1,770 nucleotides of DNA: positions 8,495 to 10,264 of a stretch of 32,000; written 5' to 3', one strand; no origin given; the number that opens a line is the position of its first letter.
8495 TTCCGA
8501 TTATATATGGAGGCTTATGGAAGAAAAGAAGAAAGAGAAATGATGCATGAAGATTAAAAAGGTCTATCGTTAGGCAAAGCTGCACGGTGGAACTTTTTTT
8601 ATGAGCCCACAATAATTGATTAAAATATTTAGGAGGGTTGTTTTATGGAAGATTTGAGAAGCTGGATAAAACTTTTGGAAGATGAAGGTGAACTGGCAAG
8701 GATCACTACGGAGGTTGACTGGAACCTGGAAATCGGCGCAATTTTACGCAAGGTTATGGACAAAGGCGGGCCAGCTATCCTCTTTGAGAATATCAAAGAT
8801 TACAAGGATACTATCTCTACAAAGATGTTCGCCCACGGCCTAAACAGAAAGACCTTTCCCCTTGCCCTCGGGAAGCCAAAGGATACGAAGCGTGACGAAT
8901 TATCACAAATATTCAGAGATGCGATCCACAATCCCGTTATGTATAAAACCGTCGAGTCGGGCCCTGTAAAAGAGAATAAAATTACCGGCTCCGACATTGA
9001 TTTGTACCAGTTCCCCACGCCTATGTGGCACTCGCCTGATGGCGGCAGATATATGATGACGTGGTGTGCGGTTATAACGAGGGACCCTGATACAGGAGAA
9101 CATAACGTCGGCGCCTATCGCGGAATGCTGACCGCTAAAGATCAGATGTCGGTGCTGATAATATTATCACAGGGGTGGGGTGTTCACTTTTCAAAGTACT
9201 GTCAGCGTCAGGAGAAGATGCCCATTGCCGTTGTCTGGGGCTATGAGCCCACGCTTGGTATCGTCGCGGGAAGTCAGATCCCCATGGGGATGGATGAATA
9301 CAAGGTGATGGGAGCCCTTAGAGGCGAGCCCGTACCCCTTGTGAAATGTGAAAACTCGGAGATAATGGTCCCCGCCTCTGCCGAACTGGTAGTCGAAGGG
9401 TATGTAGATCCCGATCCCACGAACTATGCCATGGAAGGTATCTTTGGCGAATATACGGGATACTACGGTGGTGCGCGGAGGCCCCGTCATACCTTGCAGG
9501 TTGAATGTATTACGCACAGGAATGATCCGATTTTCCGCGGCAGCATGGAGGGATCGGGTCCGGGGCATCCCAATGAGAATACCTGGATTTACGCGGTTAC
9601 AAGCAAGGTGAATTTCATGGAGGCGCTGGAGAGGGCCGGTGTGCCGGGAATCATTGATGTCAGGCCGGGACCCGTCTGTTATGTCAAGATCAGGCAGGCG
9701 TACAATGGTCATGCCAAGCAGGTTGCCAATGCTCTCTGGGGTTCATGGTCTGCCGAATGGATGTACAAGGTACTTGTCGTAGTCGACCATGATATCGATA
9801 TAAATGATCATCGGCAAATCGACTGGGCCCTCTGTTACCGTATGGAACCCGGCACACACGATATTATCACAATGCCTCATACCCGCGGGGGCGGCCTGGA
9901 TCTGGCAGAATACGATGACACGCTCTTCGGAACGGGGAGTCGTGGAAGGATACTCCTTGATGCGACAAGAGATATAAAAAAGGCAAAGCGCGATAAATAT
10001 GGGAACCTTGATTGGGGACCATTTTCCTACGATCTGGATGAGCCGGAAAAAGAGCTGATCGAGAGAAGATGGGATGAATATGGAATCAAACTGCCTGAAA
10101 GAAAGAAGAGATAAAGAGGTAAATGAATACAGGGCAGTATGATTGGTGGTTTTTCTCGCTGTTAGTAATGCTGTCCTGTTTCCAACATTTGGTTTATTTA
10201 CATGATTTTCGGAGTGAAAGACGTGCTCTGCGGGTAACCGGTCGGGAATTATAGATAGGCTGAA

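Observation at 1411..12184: Eight-gene operon mixing UbiD/UbiX, a lone Mo-hydroxylase catalytic subunit, an ATZ/TRZ-type aminohydrolase, a cupin, a split ADP-forming acyl-CoA synthetase and a TRAP permease: candidate undescribed (hetero)aromatic acid pathway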

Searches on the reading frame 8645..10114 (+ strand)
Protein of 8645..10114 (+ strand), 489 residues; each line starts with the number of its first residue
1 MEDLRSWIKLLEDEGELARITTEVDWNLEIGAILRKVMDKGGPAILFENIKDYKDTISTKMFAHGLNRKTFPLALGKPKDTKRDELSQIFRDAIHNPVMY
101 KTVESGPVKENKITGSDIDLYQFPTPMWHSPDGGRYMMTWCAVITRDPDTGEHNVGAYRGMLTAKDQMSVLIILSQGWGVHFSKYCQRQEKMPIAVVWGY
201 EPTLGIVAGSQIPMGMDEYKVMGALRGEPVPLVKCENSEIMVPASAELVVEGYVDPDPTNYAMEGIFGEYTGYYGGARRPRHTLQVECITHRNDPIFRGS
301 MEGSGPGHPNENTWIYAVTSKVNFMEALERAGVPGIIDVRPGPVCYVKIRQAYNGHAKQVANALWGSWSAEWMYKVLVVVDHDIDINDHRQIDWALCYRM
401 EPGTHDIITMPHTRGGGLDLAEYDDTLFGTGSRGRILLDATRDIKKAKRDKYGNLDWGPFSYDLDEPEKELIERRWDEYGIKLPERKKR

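Call 4: search_protein_families(library=pfam, proteins=[window:8645-10114:+])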
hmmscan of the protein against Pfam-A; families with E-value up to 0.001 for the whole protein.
window:8645-10114:+ (489 aa): 3 families
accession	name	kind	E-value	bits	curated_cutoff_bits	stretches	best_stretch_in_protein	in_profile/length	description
PF01977.22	UbiD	-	7.2e-64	215.2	23.3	1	102-303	2-204/206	3-octaprenyl-4-hydroxybenzoate carboxy-lyase Rift-related domain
PF20696.2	UbiD_C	-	1.7e-18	67.3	24.2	1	315-439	3-126/127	3-octaprenyl-4-hydroxybenzoate carboxy-lyase C-terminal domain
PF20695.2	UbiD_N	-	4.2e-18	65.7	24.3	1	8-88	1-76/78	3-octaprenyl-4-hydroxybenzoate carboxy-lyase N-terminal domain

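Call 5: search_protein_families(library=ncbifam, proteins=[window:8645-10114:+])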
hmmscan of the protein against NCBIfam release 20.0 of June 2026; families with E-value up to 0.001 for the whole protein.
window:8645-10114:+ (489 aa): 7 families
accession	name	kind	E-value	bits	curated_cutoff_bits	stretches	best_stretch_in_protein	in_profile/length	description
TIGR00148.1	TIGR00148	subfamily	2.6e-87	293.3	244.85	1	4-427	1-427/438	UbiD family decarboxylase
NF041204.1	VdcC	exception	1.7e-76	257.5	650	1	2-452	2-447/467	non-oxidative hydroxyarylic acid decarboxylases subunit C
TIGR03701.1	mena_SCO4490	equivalog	7.8e-70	235.8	495.9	1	7-411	2-415/433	menaquinone biosynthesis decarboxylase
TIGR02724.1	phenyl_P_beta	equivalog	1e-69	235.2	468.95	1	3-481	2-471/472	phenylphosphate carboxylase subunit beta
NF008175.0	PRK10922.1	equivalog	8.8e-60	202.6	788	1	2-481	7-490/497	4-hydroxy-3-polyprenylbenzoate decarboxylase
TIGR02723.1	phenyl_P_alpha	equivalog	7.9e-58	196.2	564.6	1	5-451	11-453/485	phenylphosphate carboxylase subunit alpha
NF041219.1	BagN_FevL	exception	7.2e-52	176.5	1000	1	2-304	18-327/502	bagremycin/ferroverdin biosynthesis UbiD family decarboxylase BagN/FevL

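Call 8: find_homologous_proteins(query=window:8645-10114:+, max_evalue=1e-30)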
Query window:8645-10114:+ (489 aa): 2053 proteins with E <= 1e-30 among 8000 candidates; the best 120 are listed.
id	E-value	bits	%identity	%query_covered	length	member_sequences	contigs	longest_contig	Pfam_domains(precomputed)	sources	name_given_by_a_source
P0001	0.0e+0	1065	90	100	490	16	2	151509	PF20696.3,PF01977.23,PF20695.3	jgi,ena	-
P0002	2.9e-279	946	79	99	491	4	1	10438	PF20696.3,PF01977.23,PF20695.3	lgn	-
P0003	2.2e-269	913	76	100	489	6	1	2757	PF20696.3,PF01977.23,PF20695.3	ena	-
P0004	1.3e-267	907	75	100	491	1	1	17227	PF20696.3,PF01977.23,PF20695.3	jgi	-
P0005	9.0e-210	716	62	99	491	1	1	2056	PF20696.3,PF01977.23,PF20695.3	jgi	-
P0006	1.9e-208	712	61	100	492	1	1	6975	PF20696.3,PF01977.23,PF20695.3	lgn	-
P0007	2.5e-203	695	59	99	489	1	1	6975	PF20696.3,PF01977.23,PF20695.3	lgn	-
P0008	1.1e-181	624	56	98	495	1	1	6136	PF20696.3,PF01977.23,PF20695.3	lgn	-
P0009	3.7e-180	619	55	99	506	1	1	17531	PF20696.3,PF01977.23,PF20695.3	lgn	-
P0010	8.0e-176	604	55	100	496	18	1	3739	PF20696.3,PF01977.23,PF20695.3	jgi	jgi:UbiD family decarboxylase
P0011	1.4e-175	603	53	99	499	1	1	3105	PF20696.3,PF01977.23,PF20695.3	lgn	-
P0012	4.8e-174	598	54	100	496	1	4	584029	PF20696.3,PF01977.23,PF20695.3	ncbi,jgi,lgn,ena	-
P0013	2.0e-172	593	53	100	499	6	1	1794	PF20696.3,PF01977.23,PF20695.3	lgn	-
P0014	2.6e-169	583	53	98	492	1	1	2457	PF20696.3,PF01977.23,PF20695.3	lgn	-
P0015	7.9e-169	581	54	99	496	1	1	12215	PF20696.3,PF01977.23,PF20695.3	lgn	-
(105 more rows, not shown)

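Call 9: search_solved_structures(query=window:8645-10114:+)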
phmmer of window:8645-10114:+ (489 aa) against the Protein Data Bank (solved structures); distinct sequences matched with E-value up to 0.001: 40.
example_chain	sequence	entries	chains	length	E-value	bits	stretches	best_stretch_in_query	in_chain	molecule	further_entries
7pda_A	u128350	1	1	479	3.3e-63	217.7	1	3-475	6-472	UbiD family decarboxylase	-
6h6x_B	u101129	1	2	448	8e-55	190.1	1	3-426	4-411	3-polyprenyl-4-hydroxybenzoate decarboxylase and related decarboxylases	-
2idb_A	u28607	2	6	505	9.8e-55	189.8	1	2-444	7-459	3-octaprenyl-4-hydroxybenzoate carboxy-lyase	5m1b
5m1c_A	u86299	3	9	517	1.1e-54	189.6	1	2-444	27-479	3-octaprenyl-4-hydroxybenzoate carboxy-lyase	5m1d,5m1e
6h6v_A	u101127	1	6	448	6.7e-54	187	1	3-425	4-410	3-polyprenyl-4-hydroxybenzoate decarboxylase and related decarboxylases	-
7abn_D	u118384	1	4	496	8.4e-51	176.8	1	3-480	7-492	UbiD-like decarboxylase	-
4ip2_A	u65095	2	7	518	1e-50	176.6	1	3-480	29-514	Aromatic Acid Decarboxylase | PA0254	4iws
7abo_C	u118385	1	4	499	3.6e-50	174.7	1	3-480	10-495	UbiD-like decarboxylase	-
7nf0_A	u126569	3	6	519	1.6e-45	159.4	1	4-408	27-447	Ferulic acid decarboxylase 1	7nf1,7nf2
7ae4_A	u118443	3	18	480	2.4e-45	158.8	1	2-446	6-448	Phenolic acid decarboxylase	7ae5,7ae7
9gqr_A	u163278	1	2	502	4e-45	158.1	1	5-402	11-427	decarboxylase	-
7ney_A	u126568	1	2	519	4.6e-43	151.3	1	4-408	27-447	Ferulic acid decarboxylase 1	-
6da6_A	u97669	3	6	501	1.6e-42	149.5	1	2-404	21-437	UbiD-like decarboxylase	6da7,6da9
7nf3_A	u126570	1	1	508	2.9e-39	138.8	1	5-443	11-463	Ferulic acid decarboxylase 1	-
6r2z_A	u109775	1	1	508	5.1e-39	137.9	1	5-479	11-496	Ferulic acid decarboxylase 1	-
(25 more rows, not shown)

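Call 10: find_encoding_contigs(protein=P0001, flank=10000, max_places=3)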
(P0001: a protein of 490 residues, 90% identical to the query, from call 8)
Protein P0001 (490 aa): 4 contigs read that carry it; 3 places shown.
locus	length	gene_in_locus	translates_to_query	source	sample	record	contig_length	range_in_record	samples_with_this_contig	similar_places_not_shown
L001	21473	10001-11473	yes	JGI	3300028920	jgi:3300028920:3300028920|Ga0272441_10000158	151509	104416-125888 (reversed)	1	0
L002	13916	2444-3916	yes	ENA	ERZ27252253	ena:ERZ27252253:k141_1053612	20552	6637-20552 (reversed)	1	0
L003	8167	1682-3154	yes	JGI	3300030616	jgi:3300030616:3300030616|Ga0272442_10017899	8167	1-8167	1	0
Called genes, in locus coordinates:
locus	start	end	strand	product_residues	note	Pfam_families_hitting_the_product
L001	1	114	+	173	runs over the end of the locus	PF04290:DctQ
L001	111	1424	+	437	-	PF06808:DctM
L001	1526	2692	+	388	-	PF00465:Fe-ADH, PF13685:Fe-ADH_2, PF25137:ADH_Fe_C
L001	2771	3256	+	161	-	-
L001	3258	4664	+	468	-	PF01979:Amidohydro_1, PF07969:Amidohydro_3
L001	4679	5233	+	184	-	PF02441:Flavoprotein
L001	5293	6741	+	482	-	PF02629:CoA_binding (weak), PF13380:CoA_binding_2, PF00549:Ligase_CoA (faint), PF13607:Succ_CoA_lig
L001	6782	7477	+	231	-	PF13549:ATP-grasp_5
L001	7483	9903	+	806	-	PF01315:Ald_Xan_dh_C, PF02738:MoCoBD_1, PF20256:MoCoBD_2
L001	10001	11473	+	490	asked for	PF20695:UbiD_N, PF01977:UbiD, PF20696:UbiD_C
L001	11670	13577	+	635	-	PF06808:DctM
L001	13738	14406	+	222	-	PF00392:GntR, PF07729:FCD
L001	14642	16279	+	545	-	PF00501:AMP-binding, PF13193:AMP-binding_C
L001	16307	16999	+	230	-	PF11010:DUF2848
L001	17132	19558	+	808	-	PF01315:Ald_Xan_dh_C, PF02738:MoCoBD_1, PF20256:MoCoBD_2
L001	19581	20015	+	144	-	PF06240:COXG, PF10604:Polyketide_cyc2 (weak)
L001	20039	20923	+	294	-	PF00941:FAD_binding_5, PF03450:CO_deh_flav_C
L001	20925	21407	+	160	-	PF00111:Fer2 (weak), PF13085:Fer2_3 (weak), PF01799:Fer2_2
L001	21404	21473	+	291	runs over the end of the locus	PF02653:BPD_transp_2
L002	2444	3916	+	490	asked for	PF20695:UbiD_N, PF01977:UbiD, PF20696:UbiD_C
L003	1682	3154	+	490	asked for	PF20695:UbiD_N, PF01977:UbiD, PF20696:UbiD_C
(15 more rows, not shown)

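Call 11: find_encoding_contigs(protein=P0004, flank=10000, max_places=3)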
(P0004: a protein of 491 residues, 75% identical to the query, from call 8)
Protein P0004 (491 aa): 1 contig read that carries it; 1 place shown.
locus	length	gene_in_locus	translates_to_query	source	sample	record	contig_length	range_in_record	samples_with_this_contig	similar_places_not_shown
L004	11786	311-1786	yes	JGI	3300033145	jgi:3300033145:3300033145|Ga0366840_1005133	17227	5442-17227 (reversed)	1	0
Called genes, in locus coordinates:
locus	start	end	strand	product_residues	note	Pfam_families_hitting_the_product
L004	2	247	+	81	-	?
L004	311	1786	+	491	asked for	PF20695:UbiD_N, PF01977:UbiD, PF20696:UbiD_C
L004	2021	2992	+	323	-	PF06808:DctM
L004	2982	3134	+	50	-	PF16868:NMT1_3 (weak)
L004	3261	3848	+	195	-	PF02441:Flavoprotein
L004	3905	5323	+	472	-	PF20695:UbiD_N, PF01977:UbiD, PF20696:UbiD_C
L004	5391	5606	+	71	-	-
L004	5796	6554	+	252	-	PF00392:GntR, PF07729:FCD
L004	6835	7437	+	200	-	PF08220:HTH_DeoR (faint)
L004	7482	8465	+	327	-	PF02504:FA_synthesis, PF01515:PTA_PTB (weak)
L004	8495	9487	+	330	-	PF00108:Thiolase_N (weak), PF08545:ACP_syn_III, PF08541:ACP_syn_III_C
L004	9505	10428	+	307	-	PF00478:IMPDH (faint), PF03060:NMO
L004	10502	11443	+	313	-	PF00698:Acyl_transf_1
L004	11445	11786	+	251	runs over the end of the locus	PF00106:adh_short, PF08659:KR, PF13561:adh_short_C2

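Call 12: find_encoding_contigs(protein=P0002, flank=10000, max_places=2)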
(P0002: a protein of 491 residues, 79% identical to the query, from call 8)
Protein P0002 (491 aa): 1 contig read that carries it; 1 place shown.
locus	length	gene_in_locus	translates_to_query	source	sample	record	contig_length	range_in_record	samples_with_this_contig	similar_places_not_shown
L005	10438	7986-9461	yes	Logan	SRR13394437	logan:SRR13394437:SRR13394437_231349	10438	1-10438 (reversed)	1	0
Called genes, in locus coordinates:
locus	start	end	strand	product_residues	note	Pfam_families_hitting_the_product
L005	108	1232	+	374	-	PF12804:NTP_transf_3, PF01966:HD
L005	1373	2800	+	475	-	PF02629:CoA_binding (weak), PF13380:CoA_binding_2, PF13607:Succ_CoA_lig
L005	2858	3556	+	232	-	PF13549:ATP-grasp_5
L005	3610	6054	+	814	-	PF01315:Ald_Xan_dh_C, PF02738:MoCoBD_1, PF20256:MoCoBD_2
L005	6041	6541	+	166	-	-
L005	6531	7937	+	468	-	PF01979:Amidohydro_1, PF07969:Amidohydro_3 (weak)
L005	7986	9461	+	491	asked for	PF20695:UbiD_N, PF01977:UbiD, PF20696:UbiD_C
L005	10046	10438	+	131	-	?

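Call 13: find_encoding_contigs(protein=P0012, flank=10000, max_places=2)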
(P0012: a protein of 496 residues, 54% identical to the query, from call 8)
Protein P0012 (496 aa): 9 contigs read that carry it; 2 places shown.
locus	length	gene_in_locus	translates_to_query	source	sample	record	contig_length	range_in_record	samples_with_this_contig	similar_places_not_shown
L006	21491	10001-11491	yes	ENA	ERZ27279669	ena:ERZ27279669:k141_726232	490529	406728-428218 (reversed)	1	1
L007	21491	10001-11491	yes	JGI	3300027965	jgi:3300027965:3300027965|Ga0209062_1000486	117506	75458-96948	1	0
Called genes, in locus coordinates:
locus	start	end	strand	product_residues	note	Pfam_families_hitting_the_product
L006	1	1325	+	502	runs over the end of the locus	PF07969:Amidohydro_3, PF01979:Amidohydro_1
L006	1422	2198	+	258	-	PF00378:ECH_1, PF16113:ECH_2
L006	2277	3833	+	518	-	PF00501:AMP-binding, PF13193:AMP-binding_C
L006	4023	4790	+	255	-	PF00378:ECH_1, PF16113:ECH_2 (weak)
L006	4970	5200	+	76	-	-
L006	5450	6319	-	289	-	PF04055:Radical_SAM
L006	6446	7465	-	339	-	PF08450:SGL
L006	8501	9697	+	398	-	PF02515:CoA_transf_3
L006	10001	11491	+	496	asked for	PF20695:UbiD_N, PF01977:UbiD, PF20696:UbiD_C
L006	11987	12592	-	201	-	-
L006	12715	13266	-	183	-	PF13489:Methyltransf_23 (weak)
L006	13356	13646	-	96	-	PF08421:Methyltransf_13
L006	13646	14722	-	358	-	PF01370:Epimerase, PF02719:Polysacc_synt_2, PF04321:RmlD_sub_bind (weak), PF01073:3Beta_HSD (weak), PF16363:GDP_Man_Dehyd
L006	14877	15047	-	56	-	-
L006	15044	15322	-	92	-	-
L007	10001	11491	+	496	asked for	PF20695:UbiD_N, PF01977:UbiD, PF20696:UbiD_C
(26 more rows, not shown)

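Call 14: find_encoding_contigs(protein=P0009, flank=10000, max_places=2)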
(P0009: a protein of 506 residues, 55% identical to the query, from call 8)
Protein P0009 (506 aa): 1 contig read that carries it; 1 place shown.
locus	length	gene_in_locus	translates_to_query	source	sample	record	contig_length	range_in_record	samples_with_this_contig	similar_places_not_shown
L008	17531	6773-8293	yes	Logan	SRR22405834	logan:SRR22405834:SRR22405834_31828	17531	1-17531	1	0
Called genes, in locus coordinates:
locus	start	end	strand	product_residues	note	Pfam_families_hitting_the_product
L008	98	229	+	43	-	-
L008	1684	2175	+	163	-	PF20510:HgmA_N (weak), PF07883:Cupin_2 (faint)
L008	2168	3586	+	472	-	PF01979:Amidohydro_1, PF07969:Amidohydro_3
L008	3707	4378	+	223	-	PF00392:GntR, PF13412:HTH_24 (faint), PF07729:FCD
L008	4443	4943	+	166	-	PF00106:adh_short, PF13561:adh_short_C2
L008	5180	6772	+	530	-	PF00501:AMP-binding, PF13193:AMP-binding_C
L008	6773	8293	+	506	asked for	PF20695:UbiD_N, PF01977:UbiD, PF20696:UbiD_C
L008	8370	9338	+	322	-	PF00753:Lactamase_B, PF21221:B_lactamase-like_C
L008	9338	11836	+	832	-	PF01315:Ald_Xan_dh_C, PF02738:MoCoBD_1, PF20256:MoCoBD_2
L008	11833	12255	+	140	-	PF20510:HgmA_N (faint), PF07883:Cupin_2 (weak)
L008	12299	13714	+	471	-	PF22039:HUTI_composite_bact (weak), PF07969:Amidohydro_3 (faint), PF01979:Amidohydro_1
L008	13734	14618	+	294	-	PF00941:FAD_binding_5, PF03450:CO_deh_flav_C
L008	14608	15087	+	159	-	PF00111:Fer2, PF13085:Fer2_3 (weak), PF01799:Fer2_2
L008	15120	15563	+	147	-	PF10604:Polyketide_cyc2 (weak), PF06240:COXG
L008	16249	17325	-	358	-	PF01548:DEDD_Tnp_IS110, PF02371:Transposase_20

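Call 17: find_related_loci(query=A1, collection=genome_contigs, flank=10000)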
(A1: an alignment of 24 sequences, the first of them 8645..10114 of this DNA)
Query A1 (489 aa) in genome_contigs; peptide patterns used: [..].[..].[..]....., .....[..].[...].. (x = any residue, [..] = any of these).
600 stretches matched a pattern (row limit reached: there are more); 594 encode a relative of the query (tblastn E <= 1e-3); the best 80 are kept; 79 distinct loci.
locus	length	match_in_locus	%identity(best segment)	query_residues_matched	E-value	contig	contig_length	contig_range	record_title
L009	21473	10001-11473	54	3-489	6e-172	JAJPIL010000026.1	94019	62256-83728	MAG: Proteobacteria bacterium isolate Centralia_MAG_33 k107_10039766, whole genome shotgun sequence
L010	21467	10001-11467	53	3-487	5e-169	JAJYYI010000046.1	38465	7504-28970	MAG: Deltaproteobacteria bacterium isolate FK3.bin99 NODE_1974_length_38465_cov_1.402081, whole genome shotgun sequence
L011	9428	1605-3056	50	2-481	1e-157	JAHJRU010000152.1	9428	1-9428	MAG: Chloroflexota bacterium isolate OS_PC_MetaG.mb.164 OS_PC_MetaG.mb.164_k141_470404, whole genome shotgun sequence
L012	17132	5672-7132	46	1-481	3e-138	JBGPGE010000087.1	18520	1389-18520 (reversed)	MAG: Candidatus Binatia bacterium isolate OBJ_0618_7090110_5 k141_8454814_length_18520_cov_18.9934, whole genome shotgun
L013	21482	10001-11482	46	1-481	1e-135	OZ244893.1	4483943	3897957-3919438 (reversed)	MAG: Alphaproteobacteria bacterium isolate 8d260e76-c7c9-464a-a4bf-10cd05cc896f genome assembly, chromosome: 1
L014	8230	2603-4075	47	1-482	4e-135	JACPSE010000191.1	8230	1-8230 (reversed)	MAG: Deltaproteobacteria bacterium isolate NC_groundwater_697_Ag_S-0.2um_55_12 S36_SO-2_scaffold_554090, whole genome sh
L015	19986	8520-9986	45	3-481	1e-134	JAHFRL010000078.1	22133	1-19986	MAG: Betaproteobacteria bacterium isolate nzgw573 NODE_372_length_22134_cov_15.484214, whole genome shotgun sequence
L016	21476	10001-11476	46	3-481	7e-136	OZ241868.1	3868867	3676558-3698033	MAG: Alphaproteobacteria bacterium isolate b4ae9bc1-5738-42e5-b173-7ca6ead8d003 genome assembly, chromosome: 1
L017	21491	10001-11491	46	3-487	3e-133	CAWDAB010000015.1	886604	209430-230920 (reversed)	MAG: uncultured Alphaproteobacteria bacterium isolate MFD01721.bin.1.113 genome assembly, contig: contig_5404, whole gen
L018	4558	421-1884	46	3-481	3e-133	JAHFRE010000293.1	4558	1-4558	MAG: Sterolibacterium sp. isolate nzgw567 NODE_27277_length_4559_cov_7.675980, whole genome shotgun sequence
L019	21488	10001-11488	45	3-489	7e-131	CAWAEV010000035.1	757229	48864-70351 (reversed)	MAG: uncultured Alphaproteobacteria bacterium isolate MFD05377.bin.1.218 genome assembly, contig: contig_76702, whole ge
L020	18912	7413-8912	47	3-488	7e-136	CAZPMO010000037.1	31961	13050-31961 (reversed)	MAG TPA_asm: uncultured Rhodospirillaceae bacterium isolate SRP200020_co5_379 genome assembly, contig: NODE_2095_length_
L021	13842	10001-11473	43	1-481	4e-128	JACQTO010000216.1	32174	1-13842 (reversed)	MAG: Betaproteobacteria bacterium isolate NC_groundwater_1413_Ag_S-0.65um_62_47 S_p65_S5_coassembly_k141_4520685, whole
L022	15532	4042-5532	46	3-488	5e-128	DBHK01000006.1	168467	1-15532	MAG TPA_asm: Alphaproteobacteria bacterium UBA830 UBA830_contig_1197, whole genome shotgun sequence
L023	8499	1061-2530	43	3-481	5e-127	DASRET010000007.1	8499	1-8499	MAG TPA_asm: Xanthobacteraceae bacterium isolate SMAG_U10013 k141_1469744, whole genome shotgun sequence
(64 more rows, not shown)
